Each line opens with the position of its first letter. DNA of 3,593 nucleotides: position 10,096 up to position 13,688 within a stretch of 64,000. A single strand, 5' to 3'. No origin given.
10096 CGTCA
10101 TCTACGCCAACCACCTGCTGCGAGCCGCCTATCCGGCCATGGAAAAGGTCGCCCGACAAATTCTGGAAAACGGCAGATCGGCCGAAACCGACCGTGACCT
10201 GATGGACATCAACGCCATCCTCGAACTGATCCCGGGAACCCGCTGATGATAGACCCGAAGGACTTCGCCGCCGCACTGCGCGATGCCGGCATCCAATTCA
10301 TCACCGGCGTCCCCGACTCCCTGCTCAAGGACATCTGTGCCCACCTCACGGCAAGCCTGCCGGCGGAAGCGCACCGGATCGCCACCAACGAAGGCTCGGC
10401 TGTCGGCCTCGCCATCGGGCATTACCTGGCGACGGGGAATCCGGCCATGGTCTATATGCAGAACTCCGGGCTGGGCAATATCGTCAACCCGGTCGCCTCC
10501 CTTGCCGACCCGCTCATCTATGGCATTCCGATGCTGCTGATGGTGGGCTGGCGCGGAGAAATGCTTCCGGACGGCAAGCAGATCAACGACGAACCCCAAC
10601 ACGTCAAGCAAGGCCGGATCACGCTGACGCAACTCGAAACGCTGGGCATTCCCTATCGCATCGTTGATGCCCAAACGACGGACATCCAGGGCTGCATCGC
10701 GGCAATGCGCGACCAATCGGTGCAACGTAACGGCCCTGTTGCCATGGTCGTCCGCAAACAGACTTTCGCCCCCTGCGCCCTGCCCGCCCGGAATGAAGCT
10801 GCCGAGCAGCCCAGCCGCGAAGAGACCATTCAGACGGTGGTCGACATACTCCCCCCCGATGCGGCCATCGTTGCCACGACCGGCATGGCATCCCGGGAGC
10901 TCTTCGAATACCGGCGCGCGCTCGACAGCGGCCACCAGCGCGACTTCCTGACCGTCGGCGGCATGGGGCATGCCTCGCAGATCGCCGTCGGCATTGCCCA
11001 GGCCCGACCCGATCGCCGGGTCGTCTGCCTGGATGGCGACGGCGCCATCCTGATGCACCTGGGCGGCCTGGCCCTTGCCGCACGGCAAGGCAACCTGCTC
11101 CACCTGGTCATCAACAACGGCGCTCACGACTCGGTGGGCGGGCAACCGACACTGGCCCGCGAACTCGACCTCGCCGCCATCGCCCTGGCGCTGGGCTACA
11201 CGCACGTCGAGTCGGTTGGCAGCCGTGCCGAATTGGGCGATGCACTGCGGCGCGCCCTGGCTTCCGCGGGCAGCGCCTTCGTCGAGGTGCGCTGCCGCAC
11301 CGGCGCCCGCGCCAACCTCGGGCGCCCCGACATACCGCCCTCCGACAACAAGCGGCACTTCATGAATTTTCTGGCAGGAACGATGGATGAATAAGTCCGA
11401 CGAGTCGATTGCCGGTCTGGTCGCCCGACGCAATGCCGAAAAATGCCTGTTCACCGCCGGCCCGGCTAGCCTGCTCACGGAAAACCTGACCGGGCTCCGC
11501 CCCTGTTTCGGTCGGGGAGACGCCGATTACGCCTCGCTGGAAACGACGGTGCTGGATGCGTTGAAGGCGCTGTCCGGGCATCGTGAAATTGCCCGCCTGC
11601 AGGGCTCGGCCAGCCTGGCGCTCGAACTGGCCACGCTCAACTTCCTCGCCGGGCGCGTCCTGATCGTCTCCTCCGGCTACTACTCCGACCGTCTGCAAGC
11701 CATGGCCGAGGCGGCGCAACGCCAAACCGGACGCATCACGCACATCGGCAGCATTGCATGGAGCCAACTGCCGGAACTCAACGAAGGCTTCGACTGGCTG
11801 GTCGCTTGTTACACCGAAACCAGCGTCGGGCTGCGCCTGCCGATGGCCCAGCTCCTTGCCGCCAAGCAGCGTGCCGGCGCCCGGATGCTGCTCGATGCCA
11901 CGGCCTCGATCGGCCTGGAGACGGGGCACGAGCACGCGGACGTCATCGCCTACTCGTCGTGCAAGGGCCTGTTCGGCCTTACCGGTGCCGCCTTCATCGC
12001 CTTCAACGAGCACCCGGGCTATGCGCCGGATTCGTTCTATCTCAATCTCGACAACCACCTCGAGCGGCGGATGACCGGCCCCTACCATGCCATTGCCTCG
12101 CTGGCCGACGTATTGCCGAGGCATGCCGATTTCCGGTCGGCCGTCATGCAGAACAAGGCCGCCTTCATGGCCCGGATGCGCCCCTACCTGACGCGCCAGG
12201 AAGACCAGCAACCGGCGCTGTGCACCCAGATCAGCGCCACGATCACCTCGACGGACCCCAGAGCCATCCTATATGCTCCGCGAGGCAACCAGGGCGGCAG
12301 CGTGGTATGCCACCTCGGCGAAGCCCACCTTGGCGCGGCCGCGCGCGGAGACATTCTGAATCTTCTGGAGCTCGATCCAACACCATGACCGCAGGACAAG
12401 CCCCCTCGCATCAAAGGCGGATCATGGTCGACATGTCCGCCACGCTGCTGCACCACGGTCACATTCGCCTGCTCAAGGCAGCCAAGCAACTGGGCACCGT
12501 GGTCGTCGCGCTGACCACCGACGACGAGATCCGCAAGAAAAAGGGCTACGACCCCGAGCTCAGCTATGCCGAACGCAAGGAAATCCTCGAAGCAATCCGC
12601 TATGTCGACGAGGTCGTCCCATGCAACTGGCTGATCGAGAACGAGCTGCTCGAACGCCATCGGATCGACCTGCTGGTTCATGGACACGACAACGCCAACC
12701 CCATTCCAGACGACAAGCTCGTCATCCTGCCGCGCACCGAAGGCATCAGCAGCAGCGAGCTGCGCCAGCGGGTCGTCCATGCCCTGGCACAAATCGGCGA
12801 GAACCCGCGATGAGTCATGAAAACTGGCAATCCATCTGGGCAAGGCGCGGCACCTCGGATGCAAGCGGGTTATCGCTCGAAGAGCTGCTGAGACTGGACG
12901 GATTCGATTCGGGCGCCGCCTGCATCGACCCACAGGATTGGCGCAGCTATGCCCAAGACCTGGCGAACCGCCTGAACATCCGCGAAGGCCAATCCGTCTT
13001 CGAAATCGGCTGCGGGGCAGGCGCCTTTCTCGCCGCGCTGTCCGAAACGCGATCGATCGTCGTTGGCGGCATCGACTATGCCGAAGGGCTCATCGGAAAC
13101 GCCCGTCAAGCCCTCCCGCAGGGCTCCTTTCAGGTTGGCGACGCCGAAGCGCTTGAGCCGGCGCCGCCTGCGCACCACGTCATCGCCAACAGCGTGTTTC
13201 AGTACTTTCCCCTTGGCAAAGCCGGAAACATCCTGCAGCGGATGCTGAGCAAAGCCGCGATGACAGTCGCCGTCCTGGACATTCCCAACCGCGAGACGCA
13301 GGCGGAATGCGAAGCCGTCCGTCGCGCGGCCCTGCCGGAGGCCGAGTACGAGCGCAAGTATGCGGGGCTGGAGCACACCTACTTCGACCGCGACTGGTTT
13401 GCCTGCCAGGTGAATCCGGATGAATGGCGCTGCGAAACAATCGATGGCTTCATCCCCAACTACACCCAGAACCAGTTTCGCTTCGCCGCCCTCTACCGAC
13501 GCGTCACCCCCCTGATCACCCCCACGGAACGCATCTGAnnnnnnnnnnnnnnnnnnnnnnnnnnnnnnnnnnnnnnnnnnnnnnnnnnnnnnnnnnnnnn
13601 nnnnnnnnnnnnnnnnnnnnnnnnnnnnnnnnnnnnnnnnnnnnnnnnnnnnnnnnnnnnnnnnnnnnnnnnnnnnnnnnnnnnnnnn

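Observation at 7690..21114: Flagellin-modification island that contains a complete 2-aminoethylphosphonate (C-P bond) pathway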

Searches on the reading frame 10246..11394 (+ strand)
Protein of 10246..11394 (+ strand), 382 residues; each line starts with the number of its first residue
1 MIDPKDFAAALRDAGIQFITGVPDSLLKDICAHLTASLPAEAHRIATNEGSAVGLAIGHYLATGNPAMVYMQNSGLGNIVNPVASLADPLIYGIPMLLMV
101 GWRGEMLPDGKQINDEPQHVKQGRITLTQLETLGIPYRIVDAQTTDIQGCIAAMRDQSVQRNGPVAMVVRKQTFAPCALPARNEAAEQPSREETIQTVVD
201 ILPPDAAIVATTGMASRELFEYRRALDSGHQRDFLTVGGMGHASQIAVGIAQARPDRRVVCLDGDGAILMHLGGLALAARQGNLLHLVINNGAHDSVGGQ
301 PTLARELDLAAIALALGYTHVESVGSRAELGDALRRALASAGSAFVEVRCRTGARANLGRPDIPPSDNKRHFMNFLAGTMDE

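Call 3: search_protein_families(library=pfam, proteins=[window:10246-11394:+], max_evalue=0.001)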
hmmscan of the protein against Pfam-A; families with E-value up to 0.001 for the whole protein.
window:10246-11394:+ (382 aa): 2 families
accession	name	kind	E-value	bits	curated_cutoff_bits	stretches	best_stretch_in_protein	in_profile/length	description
PF02775.26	TPP_enzyme_C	-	3e-20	73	21.9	1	215-348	5-151/151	Thiamine pyrophosphate enzyme, C-terminal TPP binding domain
PF02776.23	TPP_enzyme_N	-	3.3e-13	49.9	26.8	1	7-108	7-105/119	Thiamine pyrophosphate enzyme, N-terminal TPP binding domain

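Call 7: search_protein_families(library=ncbifam, proteins=[window:10246-11394:+], max_evalue=0.001)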
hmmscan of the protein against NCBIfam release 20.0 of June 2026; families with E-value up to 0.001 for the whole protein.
window:10246-11394:+ (382 aa): 42 families (the best 25 are shown)
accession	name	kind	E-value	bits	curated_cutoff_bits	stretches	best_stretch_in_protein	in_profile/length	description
TIGR03297.1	Ppyr-DeCO2ase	equivalog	1.6e-137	458.3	312.5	1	15-376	1-360/360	phosphonopyruvate decarboxylase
TIGR03846.1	sulfopy_beta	equivalog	8.1e-32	110.6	221.5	1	191-375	1-180/182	sulfopyruvate decarboxylase subunit beta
NF004813.0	PRK06163.1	equivalog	1.2e-24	87.1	240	1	190-376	14-196/202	hypothetical protein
TIGR03845.1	sulfopyru_alph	equivalog_domain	2.8e-23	82.6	147.95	1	9-172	6-158/160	sulfopyruvate decarboxylase subunit alpha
NF005485.1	PRK07092.1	equivalog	2.5e-17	62.8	493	1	169-351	328-519/523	benzoylformate decarboxylase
NF006016.1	PRK08155.1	equivalog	7.7e-15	54.3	870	1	160-303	334-475/554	acetolactate synthase large subunit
NF006052.0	PRK08199.1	subfamily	7.7e-15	54.2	539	1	129-351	307-538/559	thiamine pyrophosphate protein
TIGR00118.1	acolac_lg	equivalog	9.7e-12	44.1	538.35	1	193-349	365-533/557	biosynthetic-type acetolactate synthase large subunit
NF005760.0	PRK07586.1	equivalog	1.3e-11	44.2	363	1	170-295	316-443/514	acetolactate synthase large subunit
NF009122.0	PRK12474.1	subfamily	8.6e-11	41.3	835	1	148-282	306-433/518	hypothetical protein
NF005114.0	PRK06546.1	equivalog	1.5e-10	40.2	893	1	186-350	355-529/578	pyruvate dehydrogenase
NF006524.0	PRK08978.1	equivalog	1.5e-10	40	738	1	229-289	389-452/548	acetolactate synthase 2 catalytic subunit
NF005364.0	PRK06882.1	equivalog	8.2e-10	37.7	1083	1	236-284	419-467/574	acetolactate synthase 3 large subunit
NF004710.0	PRK06048.1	equivalog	1.6e-09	36.8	976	1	197-295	374-472/561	acetolactate synthase large subunit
NF058623.1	HdaclCoAlyACT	equivalog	1.7e-09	36.9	600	1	225-351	406-541/575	2-hydroxyacyl-CoA lyase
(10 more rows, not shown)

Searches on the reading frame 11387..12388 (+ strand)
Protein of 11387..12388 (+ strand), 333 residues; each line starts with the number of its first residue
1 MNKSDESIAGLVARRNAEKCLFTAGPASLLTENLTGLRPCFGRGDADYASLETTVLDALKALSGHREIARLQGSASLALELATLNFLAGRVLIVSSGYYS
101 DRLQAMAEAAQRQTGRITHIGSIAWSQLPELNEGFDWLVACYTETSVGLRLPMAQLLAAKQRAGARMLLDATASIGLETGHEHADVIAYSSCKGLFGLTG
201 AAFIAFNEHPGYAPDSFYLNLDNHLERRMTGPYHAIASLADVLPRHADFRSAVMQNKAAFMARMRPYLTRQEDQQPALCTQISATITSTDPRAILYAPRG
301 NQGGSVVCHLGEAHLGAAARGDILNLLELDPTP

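Call 3: search_protein_families(library=pfam, proteins=[window:11387-12388:+], max_evalue=0.001)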
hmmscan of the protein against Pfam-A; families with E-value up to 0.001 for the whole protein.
window:11387-12388:+ (333 aa): 1 family
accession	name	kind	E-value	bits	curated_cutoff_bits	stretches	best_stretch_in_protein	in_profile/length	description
PF00266.25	Aminotran_5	-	0.00042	19.8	21.5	1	68-206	64-213/371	Aminotransferase class-V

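Call 7: search_protein_families(library=ncbifam, proteins=[window:11387-12388:+], max_evalue=0.001)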
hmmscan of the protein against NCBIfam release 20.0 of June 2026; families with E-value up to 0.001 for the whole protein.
window:11387-12388:+ (333 aa): 3 families
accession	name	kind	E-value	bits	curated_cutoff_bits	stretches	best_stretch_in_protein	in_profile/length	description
TIGR03301.1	PhnW-AepZ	equivalog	6.2e-15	55.4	360.8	1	21-224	2-222/355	2-aminoethylphosphonate aminotransferase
NF010006.0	PRK13479.1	equivalog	3.6e-11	42.8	296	1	17-208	4-208/369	2-aminoethylphosphonate--pyruvate transaminase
TIGR02326.1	transamin_PhnW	equivalog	3.8e-10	39.4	400.8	1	19-206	4-204/363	2-aminoethylphosphonate--pyruvate transaminase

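Call 31: search_solved_structures(query=window:11387-12388:+, max_evalue=0.01)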
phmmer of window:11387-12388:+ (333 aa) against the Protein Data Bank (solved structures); distinct sequences matched with E-value up to 0.01: 4.
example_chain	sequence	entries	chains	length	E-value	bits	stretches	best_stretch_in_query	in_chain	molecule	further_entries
7e7g_A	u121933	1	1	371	2.3e-10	43.8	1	20-246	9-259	2-aminoethylphosphonate--pyruvate transaminase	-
1m32_A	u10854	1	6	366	2.2e-06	30.7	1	57-247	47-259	2-aminoethylphosphonate-pyruvate aminotransferase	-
2yri_A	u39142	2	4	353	5.5e-05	26.1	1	21-234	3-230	Aminotransferase, class V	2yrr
1iug_A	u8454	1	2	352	0.0001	25.2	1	61-232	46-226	putative aspartate aminotransferase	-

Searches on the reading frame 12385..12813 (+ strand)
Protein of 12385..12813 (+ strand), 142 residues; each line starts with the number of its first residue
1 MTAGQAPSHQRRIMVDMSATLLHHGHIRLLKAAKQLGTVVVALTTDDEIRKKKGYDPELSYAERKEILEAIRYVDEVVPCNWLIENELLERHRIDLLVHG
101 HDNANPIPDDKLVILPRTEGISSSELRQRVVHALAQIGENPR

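Call 3: search_protein_families(library=pfam, proteins=[window:12385-12813:+], max_evalue=0.001)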
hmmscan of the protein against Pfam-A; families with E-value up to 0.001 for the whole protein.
window:12385-12813:+ (142 aa): 1 family
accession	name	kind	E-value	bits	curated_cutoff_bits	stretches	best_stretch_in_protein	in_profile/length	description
PF01467.32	CTP_transf_like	-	6.4e-17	62.5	21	1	21-108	8-95/133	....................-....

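Call 7: search_protein_families(library=ncbifam, proteins=[window:12385-12813:+], max_evalue=0.001)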
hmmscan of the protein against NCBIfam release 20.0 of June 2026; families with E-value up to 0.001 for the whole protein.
window:12385-12813:+ (142 aa): 7 families
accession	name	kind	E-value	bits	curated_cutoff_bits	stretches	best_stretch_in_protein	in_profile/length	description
TIGR01518.1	g3p_cytidyltrns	equivalog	9.7e-22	77.4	165.4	1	18-128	6-123/125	glycerol-3-phosphate cytidylyltransferase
TIGR02199.1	rfaE_dom_II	equivalog_domain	9.5e-14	51.4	181.5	1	16-112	17-116/144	D-glycero-beta-D-manno-heptose 1-phosphate adenylyltransferase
TIGR00125.1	cyt_tran_rel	domain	1e-13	51.2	27.7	1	12-77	1-65/65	adenylyltransferase/cytidyltransferase family protein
NF008454.0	PRK11316.1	equivalog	3e-10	39.3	521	1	14-103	344-435/475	bifunctional D-glycero-beta-D-manno-heptose-7-phosphate kinase/D-glycero-beta-D-manno-heptose 1-phosphate adenylyltransferase HldE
NF001985.0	PRK00777.1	subfamily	5.8e-08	32.9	104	1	18-70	12-64/157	pantetheine-phosphate adenylyltransferase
NF002250.0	PRK01170.1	subfamily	5.5e-06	26.1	489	1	18-69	8-58/322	bifunctional pantetheine-phosphate adenylyltransferase/NTP phosphatase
NF041124.1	CoaD_Thcocales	equivalog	0.00044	20.2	290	1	11-68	5-63/156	phosphopantetheine adenylyltransferase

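Call 35: search_protein_families(library=pfam, proteins=[window:12424-12813:+], max_evalue=1)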
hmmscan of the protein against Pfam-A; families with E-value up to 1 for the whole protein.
window:12424-12813:+ (129 aa): 1 family
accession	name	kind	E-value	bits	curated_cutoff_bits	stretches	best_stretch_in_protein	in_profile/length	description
PF01467.32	CTP_transf_like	-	4.7e-17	62.9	21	1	9-95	9-95/133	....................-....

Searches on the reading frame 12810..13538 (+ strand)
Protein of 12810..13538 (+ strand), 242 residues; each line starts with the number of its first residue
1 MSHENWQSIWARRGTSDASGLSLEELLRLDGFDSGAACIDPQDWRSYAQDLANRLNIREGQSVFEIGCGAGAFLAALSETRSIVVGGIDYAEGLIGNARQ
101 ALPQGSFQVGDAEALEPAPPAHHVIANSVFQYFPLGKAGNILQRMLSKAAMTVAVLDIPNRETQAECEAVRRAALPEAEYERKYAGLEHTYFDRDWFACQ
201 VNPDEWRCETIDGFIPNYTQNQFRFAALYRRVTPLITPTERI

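Call 3: search_protein_families(library=pfam, proteins=[window:12810-13538:+], max_evalue=0.001)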
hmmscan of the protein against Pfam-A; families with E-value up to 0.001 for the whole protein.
window:12810-13538:+ (242 aa): 5 families
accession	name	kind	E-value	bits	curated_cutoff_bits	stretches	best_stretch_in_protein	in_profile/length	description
PF13649.12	Methyltransf_25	-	8.6e-09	36.4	27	1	63-145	1-89/97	Methyltransferase domain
PF08241.18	Methyltransf_11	-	1.1e-06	29.7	21.2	1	65-146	2-87/95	Methyltransferase domain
PF08242.18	Methyltransf_12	-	1.6e-06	29.2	30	1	65-138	2-81/98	Methyltransferase domain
PF13847.12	Methyltransf_31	-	7.3e-05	22.9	27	1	58-135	2-89/145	Methyltransferase domain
PF13489.12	Methyltransf_23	-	8.8e-05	22.7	27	1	48-185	9-139/164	Methyltransferase domain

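Call 7: search_protein_families(library=ncbifam, proteins=[window:12810-13538:+], max_evalue=0.001)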
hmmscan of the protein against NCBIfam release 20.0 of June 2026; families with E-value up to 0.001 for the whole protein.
window:12810-13538:+ (242 aa): 13 families
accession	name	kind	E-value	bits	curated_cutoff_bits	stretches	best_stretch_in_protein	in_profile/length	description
NF002463.0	PRK01683.1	equivalog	3.7e-12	46.4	297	1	48-175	20-147/258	trans-aconitate 2-methyltransferase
TIGR02072.1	BioC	equivalog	4.6e-08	33.2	184.95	1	46-134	18-111/244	malonyl-ACP O-methyltransferase BioC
NF045667.1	MTase_DVU1556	equivalog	1.1e-07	31.5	155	1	50-125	13-89/213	DVU_1556 family methyltransferase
NF043040.1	corrin_prot_MT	hypoth_equivalog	3.9e-07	29.7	180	1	34-104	17-85/216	corrinoid protein-associated methyltransferase CpaM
NF047649.1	MTase_UXPK_star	exception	9.6e-07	28.1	460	1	56-131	74-157/283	methyltransferase/UXPK-star double selenoprotein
NF010703.0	PRK14103.1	equivalog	2.6e-06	27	320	1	49-171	19-139/256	trans-aconitate 2-methyltransferase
TIGR02021.1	BchM-ChlM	equivalog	3.3e-06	26.7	158.9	1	58-154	53-152/218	magnesium protoporphyrin IX methyltransferase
NF000499.2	Erm23S_rRNA_broad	equivalog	5.6e-06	25.9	212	1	46-156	10-117/244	23S ribosomal RNA methyltransferase Erm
TIGR01983.1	UbiG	equivalog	0.00027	20.3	102.95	1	58-102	48-91/228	bifunctional 2-polyprenyl-6-hydroxyphenol methylase/3-demethylubiquinol 3-O-methyltransferase UbiG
NF007610.0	PRK10258.1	equivalog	0.00059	19.2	342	1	45-117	28-99/251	malonyl-ACP O-methyltransferase BioC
TIGR00755.1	ksgA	equivalog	0.00069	19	171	1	46-121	16-91/256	16S rRNA (adenine(1518)-N(6)/adenine(1519)-N(6))-dimethyltransferase RsmA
TIGR02081.1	metW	equivalog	0.0007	19.2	189.5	0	57-95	11-49/194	methionine biosynthesis protein MetW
NF041537.1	ArsM_AhpD_UU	exception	0.00089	18.1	510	0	56-134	73-159/345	arsenite methyltransferase/AhpD domain selenoprotein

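Call 68: search_solved_structures(query=window:12810-13535:+, max_evalue=0.001)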
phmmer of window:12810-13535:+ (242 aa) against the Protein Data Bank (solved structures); distinct sequences matched with E-value up to 0.001: 5.
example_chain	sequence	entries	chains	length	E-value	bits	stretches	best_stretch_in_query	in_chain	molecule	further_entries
3ccf_A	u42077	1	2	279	6.9e-07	32.7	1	46-133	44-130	Cyclopropane-fatty-acyl-phospholipid synthase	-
2p35_A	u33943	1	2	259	5.1e-06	29.8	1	47-152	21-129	Trans-aconitate 2-methyltransferase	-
6f5z_A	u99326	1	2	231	0.00013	25.2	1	30-132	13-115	24-sterol C-methyltransferase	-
5wp4_A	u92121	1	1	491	0.00014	25.2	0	49-99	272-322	Phosphoethanolamine N-methyltransferase 1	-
5wp5_A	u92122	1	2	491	0.00038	23.7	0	50-99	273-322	Phosphomethylethanolamine N-methyltransferase 2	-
